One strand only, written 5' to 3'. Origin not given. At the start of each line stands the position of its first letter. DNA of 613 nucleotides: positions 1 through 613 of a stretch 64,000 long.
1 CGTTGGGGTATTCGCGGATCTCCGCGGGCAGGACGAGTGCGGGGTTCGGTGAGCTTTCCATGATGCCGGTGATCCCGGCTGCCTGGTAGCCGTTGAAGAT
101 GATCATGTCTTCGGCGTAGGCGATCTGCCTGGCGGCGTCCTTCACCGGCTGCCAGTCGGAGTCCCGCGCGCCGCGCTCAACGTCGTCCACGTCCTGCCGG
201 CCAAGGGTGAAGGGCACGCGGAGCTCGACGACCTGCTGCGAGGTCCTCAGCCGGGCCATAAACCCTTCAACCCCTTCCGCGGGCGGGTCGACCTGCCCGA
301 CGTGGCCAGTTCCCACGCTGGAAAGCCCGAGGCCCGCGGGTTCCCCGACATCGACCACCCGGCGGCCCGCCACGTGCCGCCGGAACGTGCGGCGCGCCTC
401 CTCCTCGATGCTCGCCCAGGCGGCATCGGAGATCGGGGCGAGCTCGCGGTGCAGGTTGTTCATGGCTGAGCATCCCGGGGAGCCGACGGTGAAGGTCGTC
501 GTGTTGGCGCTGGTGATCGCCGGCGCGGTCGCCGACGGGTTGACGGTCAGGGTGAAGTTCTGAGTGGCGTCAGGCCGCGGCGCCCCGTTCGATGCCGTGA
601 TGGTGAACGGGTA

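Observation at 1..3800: Abrupt ~70%-GC segment encoding a signal-peptide/Ig-repeat protein fused in frame to an actinobacterial-type encapsulin shell sequence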

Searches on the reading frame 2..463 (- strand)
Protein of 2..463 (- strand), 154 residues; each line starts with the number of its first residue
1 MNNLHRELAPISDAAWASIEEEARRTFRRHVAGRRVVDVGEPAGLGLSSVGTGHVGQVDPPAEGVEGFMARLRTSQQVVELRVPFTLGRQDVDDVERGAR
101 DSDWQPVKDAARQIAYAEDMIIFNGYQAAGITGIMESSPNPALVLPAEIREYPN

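Call 12: find_homologous_proteins(query=window:2-463:-, max_evalue=1e-10)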
Query seq(154 aa) (154 aa): 7897 proteins with E <= 1e-10 among 8000 candidates; the best 120 are listed.
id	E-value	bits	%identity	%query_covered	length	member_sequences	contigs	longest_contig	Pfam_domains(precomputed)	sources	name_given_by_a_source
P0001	7.2e-96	336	100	100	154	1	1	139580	PF04454.19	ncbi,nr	ncbi:MAG: bacteriocin family protein, partial [Acidobacteriia bacterium]|nr:bacteriocin family prote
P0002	1.4e-80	287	86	100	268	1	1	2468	PF04454.19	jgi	jgi:uncharacterized linocin/CFP29 family protein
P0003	3.2e-80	285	86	100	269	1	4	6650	PF04454.19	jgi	jgi:uncharacterized linocin/CFP29 family protein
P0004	8.0e-79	281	84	100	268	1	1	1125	PF04454.19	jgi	jgi:uncharacterized linocin/CFP29 family protein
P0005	8.9e-79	281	86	100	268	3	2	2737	PF04454.19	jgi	jgi:uncharacterized linocin/CFP29 family protein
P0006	8.5e-78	278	84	100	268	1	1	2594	PF04454.19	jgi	jgi:uncharacterized linocin/CFP29 family protein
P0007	3.3e-77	276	84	100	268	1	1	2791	PF04454.19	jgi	jgi:uncharacterized linocin/CFP29 family protein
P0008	6.7e-76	271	83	100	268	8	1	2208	PF04454.19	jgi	jgi:uncharacterized linocin/CFP29 family protein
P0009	2.4e-75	270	83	100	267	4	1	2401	PF04454.19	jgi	jgi:uncharacterized linocin/CFP29 family protein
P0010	1.5e-74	267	84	100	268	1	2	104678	PF04454.19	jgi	jgi:uncharacterized linocin/CFP29 family protein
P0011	1.6e-69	251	77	100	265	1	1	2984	PF04454.19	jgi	jgi:uncharacterized linocin/CFP29 family protein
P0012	3.5e-69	250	76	100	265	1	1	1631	PF04454.19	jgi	jgi:uncharacterized linocin/CFP29 family protein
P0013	1.3e-68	248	77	100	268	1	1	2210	PF04454.19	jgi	jgi:uncharacterized linocin/CFP29 family protein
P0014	1.8e-68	247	77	100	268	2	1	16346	PF04454.19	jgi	jgi:uncharacterized linocin/CFP29 family protein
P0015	4.2e-67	243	77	100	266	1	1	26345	PF04454.19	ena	-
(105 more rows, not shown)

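Call 13: find_encoding_contigs(protein=P0001, flank=10000, max_places=6)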
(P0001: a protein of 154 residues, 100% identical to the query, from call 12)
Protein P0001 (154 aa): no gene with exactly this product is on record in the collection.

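Call 15: find_encoding_contigs(protein=P0010, flank=6000, max_places=3)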
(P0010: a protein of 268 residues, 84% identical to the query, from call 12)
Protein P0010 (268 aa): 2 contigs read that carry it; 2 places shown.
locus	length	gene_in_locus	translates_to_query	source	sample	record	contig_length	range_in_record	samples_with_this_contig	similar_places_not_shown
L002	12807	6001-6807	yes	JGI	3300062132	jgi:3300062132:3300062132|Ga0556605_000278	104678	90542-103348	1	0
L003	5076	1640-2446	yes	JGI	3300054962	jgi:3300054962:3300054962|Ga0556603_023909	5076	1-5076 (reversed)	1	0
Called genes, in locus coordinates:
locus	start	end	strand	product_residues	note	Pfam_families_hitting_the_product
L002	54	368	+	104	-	-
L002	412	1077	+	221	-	PF00406:ADK, PF13207:AAA_17, PF05191:ADK_lid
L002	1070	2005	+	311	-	PF13793:Pribosyltran_N, PF00156:Pribosyltran, PF14572:Pribosyl_synth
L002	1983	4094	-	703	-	PF02897:Peptidase_S9_N, PF02129:Peptidase_S15 (faint), PF00326:Peptidase_S9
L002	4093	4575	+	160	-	PF01544:CorA (weak)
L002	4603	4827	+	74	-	PF01544:CorA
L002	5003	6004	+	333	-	PF04261:Dyp_perox_N, PF20628:Dyp_perox_C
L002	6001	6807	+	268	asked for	PF04454:Linocin_M18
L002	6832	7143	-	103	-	-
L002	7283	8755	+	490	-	PF00498:FHA, PF13367:PrsW-protease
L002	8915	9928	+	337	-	-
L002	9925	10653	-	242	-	PF13489:Methyltransf_23, PF08241:Methyltransf_11, PF08242:Methyltransf_12, PF13649:Methyltransf_25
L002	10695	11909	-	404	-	PF04542:Sigma70_r2, PF08281:Sigma70_r4_2, PF20239:DUF6596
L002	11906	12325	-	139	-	-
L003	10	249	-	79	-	-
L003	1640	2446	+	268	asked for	PF04454:Linocin_M18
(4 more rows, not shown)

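Call 16: find_encoding_contigs(protein=P0003, flank=6000, max_places=4)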
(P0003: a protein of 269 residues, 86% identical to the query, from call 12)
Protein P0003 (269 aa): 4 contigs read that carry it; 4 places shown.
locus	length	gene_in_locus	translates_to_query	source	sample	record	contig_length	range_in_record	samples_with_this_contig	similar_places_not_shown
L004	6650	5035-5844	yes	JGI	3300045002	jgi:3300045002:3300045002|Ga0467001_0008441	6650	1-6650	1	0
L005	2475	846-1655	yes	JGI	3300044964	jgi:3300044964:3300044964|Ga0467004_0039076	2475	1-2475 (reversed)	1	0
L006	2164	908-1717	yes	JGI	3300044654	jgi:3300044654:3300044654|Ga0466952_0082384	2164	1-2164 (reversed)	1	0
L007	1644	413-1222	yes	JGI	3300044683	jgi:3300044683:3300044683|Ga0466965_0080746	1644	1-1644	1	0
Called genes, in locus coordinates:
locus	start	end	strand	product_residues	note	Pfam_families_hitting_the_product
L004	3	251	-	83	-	?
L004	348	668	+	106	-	-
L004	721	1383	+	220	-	PF00406:ADK, PF13207:AAA_17, PF13238:AAA_18 (faint), PF05191:ADK_lid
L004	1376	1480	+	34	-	-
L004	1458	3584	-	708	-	PF02897:Peptidase_S9_N, PF00326:Peptidase_S9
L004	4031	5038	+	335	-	PF04261:Dyp_perox_N, PF20628:Dyp_perox_C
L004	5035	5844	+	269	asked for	PF04454:Linocin_M18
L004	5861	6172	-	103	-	-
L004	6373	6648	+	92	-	?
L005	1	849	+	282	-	?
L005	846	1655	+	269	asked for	PF04454:Linocin_M18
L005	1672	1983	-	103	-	-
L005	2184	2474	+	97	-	?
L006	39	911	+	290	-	PF04261:Dyp_perox_N, PF20628:Dyp_perox_C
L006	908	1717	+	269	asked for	PF04454:Linocin_M18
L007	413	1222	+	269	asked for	PF04454:Linocin_M18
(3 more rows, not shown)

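Call 25: find_encoding_contigs(protein=P0182, flank=10000, max_places=6)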
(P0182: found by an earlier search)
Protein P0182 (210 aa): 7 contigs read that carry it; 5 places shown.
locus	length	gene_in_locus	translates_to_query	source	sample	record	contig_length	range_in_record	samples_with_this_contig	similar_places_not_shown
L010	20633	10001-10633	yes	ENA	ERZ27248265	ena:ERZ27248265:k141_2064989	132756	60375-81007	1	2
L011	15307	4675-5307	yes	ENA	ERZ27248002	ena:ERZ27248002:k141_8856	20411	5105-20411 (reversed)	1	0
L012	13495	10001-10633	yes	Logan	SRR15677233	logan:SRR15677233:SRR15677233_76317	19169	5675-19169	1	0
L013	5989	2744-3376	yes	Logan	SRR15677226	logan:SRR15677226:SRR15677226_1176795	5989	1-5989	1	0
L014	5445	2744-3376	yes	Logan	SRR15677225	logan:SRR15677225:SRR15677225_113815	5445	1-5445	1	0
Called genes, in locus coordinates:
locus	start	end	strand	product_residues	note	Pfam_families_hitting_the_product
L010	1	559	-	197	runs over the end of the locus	-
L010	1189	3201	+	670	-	PF12439:GDE_N, PF06202:GDE_C, PF22422:MGH1-like_GH (weak)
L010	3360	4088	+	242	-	PF01814:Hemerythrin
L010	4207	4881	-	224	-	PF02517:Rce1-like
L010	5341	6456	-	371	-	PF00561:Abhydrolase_1, PF12697:Abhydrolase_6 (weak), PF12146:Hydrolase_4 (weak)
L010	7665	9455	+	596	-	PF07730:HisKA_3, PF02518:HATPase_c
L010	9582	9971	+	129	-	PF00072:Response_reg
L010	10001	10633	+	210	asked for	PF00072:Response_reg, PF08281:Sigma70_r4_2, PF00196:GerE, PF04545:Sigma70_r4 (weak)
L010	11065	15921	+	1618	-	-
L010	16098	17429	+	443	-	-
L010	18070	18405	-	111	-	PF02641:DUF190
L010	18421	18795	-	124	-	PF02537:CRCB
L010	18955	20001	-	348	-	PF00962:A_deaminase, PF19326:AMP_deaminase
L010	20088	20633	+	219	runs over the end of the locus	PF06971:Put_DNA-bind_N, PF02629:CoA_binding, PF01408:GFO_IDH_MocA (weak)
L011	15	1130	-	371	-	PF00561:Abhydrolase_1, PF12697:Abhydrolase_6 (weak), PF12146:Hydrolase_4 (weak)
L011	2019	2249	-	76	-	-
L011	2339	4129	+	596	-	PF07730:HisKA_3, PF02518:HATPase_c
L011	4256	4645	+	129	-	PF00072:Response_reg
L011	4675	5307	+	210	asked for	PF00072:Response_reg, PF08281:Sigma70_r4_2, PF00196:GerE, PF04545:Sigma70_r4 (weak)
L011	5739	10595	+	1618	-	-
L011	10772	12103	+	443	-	-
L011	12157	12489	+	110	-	-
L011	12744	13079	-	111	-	PF02641:DUF190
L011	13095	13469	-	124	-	PF02537:CRCB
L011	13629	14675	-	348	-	PF00962:A_deaminase, PF19326:AMP_deaminase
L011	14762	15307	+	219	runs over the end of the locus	PF06971:Put_DNA-bind_N, PF02629:CoA_binding, PF01408:GFO_IDH_MocA (weak)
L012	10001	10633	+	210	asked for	PF00072:Response_reg, PF08281:Sigma70_r4_2, PF00196:GerE, PF04545:Sigma70_r4 (weak)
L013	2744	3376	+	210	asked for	PF00072:Response_reg, PF08281:Sigma70_r4_2, PF00196:GerE, PF04545:Sigma70_r4 (weak)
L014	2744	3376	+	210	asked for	PF00072:Response_reg, PF08281:Sigma70_r4_2, PF00196:GerE, PF04545:Sigma70_r4 (weak)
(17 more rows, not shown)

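Call 30: search_protein_families(library=pfam, proteins=[L010:11065-15918:+, L010:16098-17426:+], max_evalue=1)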
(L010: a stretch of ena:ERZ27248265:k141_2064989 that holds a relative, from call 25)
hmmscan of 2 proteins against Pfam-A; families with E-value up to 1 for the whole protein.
L010:11065-15918:+ (1618 aa): 5 families
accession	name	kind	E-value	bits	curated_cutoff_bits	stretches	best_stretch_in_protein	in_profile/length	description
PF18492.6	ORF_2_N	-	0.00021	21.9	29.2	0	1456-1495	67-106/122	Open reading frame 2 N-terminal domain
PF18003.7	DUF3823_C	-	0.03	15.4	27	0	1282-1321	54-93/103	Domain of unknown function (DUF3823_C)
PF13927.12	Ig_3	-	0.058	14.3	30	0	1059-1089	2-33/78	Immunoglobulin domain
PF14354.12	Lar_restr_allev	-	0.21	12.3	28.6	0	1232-1250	22-39/58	Restriction alleviation protein Lar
PF23673.1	DUF7154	-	0.38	11.6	27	0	1105-1155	7-52/108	Domain of unknown function (DUF7154)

L010:16098-17426:+ (443 aa): 6 families
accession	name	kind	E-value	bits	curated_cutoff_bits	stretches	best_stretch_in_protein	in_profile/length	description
PF10282.15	Lactonase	-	0.0001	22.1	21.7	1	203-253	13-63/344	Lactonase, 7-bladed beta-propeller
PF20067.5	SSL_N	-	0.0022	18.2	18.9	0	223-243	17-37/46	Strictosidine synthase-like, N-terminal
PF13449.12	Phytase-like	-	0.0044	17.4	27.6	0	31-64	120-153/284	Esterase-like activity of phytase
PF20082.4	DUF6476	-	0.022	15.1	24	1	371-399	62-90/91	Family of unknown function (DUF6476)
PF16819.11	DUF5074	-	0.027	14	27.2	1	338-402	122-181/353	Domain of unknown function (DUF5074)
PF01436.27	NHL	-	0.63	10.6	20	0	153-166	4-16/28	NHL repeat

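Call 32: search_protein_families(library=ncbifam, proteins=[L010:11065-15918:+, window:2-463:-], max_evalue=0.01)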
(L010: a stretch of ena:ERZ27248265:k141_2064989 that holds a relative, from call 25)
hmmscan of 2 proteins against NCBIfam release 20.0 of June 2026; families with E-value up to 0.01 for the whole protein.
L010:11065-15918:+ (1618 aa): 1 family
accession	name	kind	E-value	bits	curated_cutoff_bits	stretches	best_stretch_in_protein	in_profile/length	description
NF012211.1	tand_rpt_95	domain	0.0045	16.9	90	0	1004-1063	37-95/98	tandem-95 repeat protein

window:2-463:- (154 aa): 1 family
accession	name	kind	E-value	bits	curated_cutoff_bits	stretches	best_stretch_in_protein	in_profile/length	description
NF041155.2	encap_f1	equivalog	4.8e-54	183.5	100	1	4-153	1-147/261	family 1 encapsulin nanocompartment shell protein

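Call 33: search_solved_structures(query=window:2-463:-, max_evalue=1e-10)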
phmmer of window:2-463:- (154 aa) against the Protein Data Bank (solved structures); distinct sequences matched with E-value up to 1e-10: 23.
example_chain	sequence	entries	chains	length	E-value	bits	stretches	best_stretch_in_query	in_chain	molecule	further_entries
7boj_A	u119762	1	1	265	2.9e-55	189.8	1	1-153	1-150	29 kDa antigen Cfp29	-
9fn9_A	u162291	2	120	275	3.2e-55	189.7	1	1-153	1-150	29 kDa antigen Cfp29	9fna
9e5e_A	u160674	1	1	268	1.8e-53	184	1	1-153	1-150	Bacteriocin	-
7p1t_A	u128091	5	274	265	5.9e-53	182.3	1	1-153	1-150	29 kDa antigen, Cfp29 | Type 1 encapsulin shell protein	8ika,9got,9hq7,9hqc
7phm_Z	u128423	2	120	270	6.2e-53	182.2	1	1-153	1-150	29 kDa antigen CFP29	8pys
9bkx_A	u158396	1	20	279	6.7e-53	182.1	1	1-153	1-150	Type 1 encapsulin shell protein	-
9i8d_A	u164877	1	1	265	4.3e-52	179.5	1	1-154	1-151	Encapsulin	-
6i9g_A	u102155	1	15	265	1.7e-51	177.5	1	1-151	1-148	Linocin-M18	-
8u50_A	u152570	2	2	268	3.2e-51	176.7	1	1-153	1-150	Klebsiella pneumoniae family 1 encapsulin shell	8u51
7bcv_A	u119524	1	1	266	1.2e-46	161.8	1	1-152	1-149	Linocin-M18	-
8dn9_A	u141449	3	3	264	2.5e-41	144.6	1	1-151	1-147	29 kDa antigen cfp29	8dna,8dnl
9ry4_A0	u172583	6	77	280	8.7e-34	120.1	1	1-153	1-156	Type 1 encapsulin shell protein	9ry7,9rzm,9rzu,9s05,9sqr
7odw_A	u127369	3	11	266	2.4e-29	105.7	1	2-153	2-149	Linocin_M18 bacteriocin protein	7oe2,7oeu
6wkv_A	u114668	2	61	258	4.8e-17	65.7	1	3-136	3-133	Encapsulin | Maritimacin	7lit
7lim_A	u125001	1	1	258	5e-17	65.7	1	3-136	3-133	Maritimacin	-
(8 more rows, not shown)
